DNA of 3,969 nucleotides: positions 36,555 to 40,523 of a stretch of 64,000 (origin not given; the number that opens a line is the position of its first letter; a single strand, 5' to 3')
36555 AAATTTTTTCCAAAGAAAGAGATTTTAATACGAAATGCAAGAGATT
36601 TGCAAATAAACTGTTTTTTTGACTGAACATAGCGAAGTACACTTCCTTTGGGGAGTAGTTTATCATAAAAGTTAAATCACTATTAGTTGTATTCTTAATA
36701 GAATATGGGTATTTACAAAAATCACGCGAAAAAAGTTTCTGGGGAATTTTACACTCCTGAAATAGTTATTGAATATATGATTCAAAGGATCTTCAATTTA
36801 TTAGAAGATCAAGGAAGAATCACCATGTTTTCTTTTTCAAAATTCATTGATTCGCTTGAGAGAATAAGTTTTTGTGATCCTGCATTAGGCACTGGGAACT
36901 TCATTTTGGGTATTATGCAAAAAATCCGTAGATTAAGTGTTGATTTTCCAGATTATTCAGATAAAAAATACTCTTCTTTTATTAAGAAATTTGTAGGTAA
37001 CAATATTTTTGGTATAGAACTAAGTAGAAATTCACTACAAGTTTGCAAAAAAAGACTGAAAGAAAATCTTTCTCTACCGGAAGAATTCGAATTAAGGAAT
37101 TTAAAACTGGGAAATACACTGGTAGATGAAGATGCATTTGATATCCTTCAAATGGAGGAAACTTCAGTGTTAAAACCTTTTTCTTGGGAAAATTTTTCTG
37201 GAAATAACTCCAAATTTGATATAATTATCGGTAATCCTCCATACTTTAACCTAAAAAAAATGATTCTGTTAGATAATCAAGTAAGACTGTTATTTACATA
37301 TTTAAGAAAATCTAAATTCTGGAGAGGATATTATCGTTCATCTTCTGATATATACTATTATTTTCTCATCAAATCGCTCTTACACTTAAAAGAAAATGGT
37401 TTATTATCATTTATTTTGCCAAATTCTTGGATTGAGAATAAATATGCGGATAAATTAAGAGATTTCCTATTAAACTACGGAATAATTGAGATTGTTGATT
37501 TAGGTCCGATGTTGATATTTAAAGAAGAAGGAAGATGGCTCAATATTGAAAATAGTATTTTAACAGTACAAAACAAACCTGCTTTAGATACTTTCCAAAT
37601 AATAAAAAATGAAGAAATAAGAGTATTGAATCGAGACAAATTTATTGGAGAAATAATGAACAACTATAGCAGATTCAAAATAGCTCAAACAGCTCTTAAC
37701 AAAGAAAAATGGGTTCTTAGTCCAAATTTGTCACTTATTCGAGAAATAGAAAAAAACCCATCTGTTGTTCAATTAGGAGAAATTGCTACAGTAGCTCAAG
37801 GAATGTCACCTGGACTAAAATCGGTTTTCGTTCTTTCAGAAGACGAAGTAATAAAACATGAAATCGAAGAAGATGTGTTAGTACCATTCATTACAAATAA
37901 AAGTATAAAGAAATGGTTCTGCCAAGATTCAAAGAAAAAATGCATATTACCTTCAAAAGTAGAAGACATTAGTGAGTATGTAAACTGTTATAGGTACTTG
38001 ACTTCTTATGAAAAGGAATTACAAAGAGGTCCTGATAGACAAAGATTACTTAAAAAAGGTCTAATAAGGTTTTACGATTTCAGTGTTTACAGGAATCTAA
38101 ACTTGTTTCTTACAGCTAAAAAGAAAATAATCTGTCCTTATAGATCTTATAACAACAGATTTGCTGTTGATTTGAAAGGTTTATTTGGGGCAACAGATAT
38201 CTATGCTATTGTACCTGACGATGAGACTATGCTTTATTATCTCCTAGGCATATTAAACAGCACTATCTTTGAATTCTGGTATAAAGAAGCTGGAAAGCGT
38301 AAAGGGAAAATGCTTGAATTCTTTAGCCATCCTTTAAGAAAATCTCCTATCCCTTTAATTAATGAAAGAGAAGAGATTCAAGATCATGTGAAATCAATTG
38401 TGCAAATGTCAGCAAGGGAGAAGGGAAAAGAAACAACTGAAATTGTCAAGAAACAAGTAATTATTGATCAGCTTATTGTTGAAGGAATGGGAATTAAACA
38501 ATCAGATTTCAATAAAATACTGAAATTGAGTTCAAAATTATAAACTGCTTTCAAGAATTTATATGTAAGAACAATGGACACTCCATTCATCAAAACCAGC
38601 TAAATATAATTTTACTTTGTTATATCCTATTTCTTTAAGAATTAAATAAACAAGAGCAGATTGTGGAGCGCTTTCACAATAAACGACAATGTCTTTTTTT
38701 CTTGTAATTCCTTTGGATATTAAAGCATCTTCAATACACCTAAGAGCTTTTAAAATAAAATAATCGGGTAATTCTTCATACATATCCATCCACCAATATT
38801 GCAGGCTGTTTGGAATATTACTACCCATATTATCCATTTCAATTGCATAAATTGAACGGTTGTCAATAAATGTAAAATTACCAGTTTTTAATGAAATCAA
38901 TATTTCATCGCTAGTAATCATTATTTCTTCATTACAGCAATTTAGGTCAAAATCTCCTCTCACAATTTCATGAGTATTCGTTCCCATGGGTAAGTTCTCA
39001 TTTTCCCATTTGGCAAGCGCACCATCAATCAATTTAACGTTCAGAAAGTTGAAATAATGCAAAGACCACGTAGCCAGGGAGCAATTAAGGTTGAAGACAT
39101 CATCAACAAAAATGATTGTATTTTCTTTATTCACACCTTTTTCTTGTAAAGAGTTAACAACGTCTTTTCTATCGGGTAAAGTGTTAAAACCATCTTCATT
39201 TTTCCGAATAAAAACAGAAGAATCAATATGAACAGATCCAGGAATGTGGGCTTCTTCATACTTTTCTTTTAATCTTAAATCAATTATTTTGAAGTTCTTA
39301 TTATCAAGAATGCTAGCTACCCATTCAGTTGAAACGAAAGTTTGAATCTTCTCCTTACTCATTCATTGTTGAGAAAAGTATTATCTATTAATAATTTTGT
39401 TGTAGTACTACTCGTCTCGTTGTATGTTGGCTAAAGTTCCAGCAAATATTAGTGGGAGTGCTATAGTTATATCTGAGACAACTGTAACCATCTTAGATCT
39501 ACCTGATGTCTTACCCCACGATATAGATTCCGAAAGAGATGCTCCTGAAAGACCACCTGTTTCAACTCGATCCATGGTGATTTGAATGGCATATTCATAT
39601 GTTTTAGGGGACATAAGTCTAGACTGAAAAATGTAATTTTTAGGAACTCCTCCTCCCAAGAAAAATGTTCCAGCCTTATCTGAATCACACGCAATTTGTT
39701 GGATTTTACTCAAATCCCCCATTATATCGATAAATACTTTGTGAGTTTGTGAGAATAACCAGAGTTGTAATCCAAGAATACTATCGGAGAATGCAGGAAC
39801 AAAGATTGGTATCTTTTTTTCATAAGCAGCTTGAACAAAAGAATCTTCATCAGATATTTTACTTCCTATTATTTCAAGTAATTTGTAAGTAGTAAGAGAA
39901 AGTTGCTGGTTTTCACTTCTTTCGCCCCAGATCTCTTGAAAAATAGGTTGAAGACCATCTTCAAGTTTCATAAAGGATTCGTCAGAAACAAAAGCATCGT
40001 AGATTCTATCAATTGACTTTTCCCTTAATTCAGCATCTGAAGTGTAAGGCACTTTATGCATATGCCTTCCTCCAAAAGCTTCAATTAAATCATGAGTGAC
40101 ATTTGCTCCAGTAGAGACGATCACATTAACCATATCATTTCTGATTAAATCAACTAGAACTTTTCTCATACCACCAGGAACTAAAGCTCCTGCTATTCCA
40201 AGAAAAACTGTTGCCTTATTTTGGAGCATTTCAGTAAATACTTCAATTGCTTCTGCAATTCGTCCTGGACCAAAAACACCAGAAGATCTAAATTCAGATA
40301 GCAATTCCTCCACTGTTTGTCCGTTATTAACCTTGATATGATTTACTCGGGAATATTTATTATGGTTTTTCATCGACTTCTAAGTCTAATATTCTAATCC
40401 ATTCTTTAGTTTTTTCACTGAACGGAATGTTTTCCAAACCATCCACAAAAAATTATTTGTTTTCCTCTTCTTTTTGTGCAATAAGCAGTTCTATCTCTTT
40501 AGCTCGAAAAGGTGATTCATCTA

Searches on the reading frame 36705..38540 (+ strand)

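Call 58: search_protein_families(library=pfam, proteins=[window:36705-38540:+], max_evalue=0.001)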
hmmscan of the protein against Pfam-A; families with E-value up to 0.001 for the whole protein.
window:36705-38540:+ (612 aa): 4 families
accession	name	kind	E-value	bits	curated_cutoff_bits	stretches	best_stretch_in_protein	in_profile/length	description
PF07669.17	Eco57I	-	7.8e-28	98.1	25.3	1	99-272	1-171/171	Eco57I restriction-modification methylase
PF02384.22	N6_Mtase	-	3.9e-10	40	20.4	1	4-275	17-221/311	N-6 DNA Methylase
PF12950.13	TaqI_C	-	2.3e-08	34.8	26.5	1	431-549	20-118/118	TaqI-like C-terminal specificity domain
PF20473.4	MmeI_Mtase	-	6e-07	29.3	27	1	44-185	11-150/259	MmeI, DNA-methyltransferase domain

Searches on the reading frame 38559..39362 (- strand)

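Call 58: search_protein_families(library=pfam, proteins=[window:38559-39362:-], max_evalue=0.001)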
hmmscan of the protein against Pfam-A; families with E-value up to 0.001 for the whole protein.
window:38559-39362:- (267 aa): 1 family
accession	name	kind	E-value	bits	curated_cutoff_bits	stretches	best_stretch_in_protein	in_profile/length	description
PF00581.25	Rhodanese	-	2e-26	92.8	22.2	2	11-121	1-101/102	Rhodanese-like domain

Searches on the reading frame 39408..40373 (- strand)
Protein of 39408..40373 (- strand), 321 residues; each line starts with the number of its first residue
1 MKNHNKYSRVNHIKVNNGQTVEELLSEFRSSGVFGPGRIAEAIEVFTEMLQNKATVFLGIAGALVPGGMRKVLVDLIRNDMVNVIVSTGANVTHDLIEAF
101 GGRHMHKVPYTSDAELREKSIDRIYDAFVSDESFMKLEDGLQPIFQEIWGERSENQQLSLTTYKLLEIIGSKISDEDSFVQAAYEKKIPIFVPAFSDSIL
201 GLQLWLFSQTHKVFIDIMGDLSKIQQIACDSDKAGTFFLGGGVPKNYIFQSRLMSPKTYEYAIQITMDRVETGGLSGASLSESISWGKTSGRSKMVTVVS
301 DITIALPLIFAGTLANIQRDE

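Call 58: search_protein_families(library=pfam, proteins=[window:39408-40373:-], max_evalue=0.001)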
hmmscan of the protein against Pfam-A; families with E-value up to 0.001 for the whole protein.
window:39408-40373:- (321 aa): 1 family
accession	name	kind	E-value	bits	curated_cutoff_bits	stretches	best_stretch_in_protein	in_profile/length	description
PF01916.23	DS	-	2.4e-95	319.6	27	1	23-312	1-287/288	Deoxyhypusine synthase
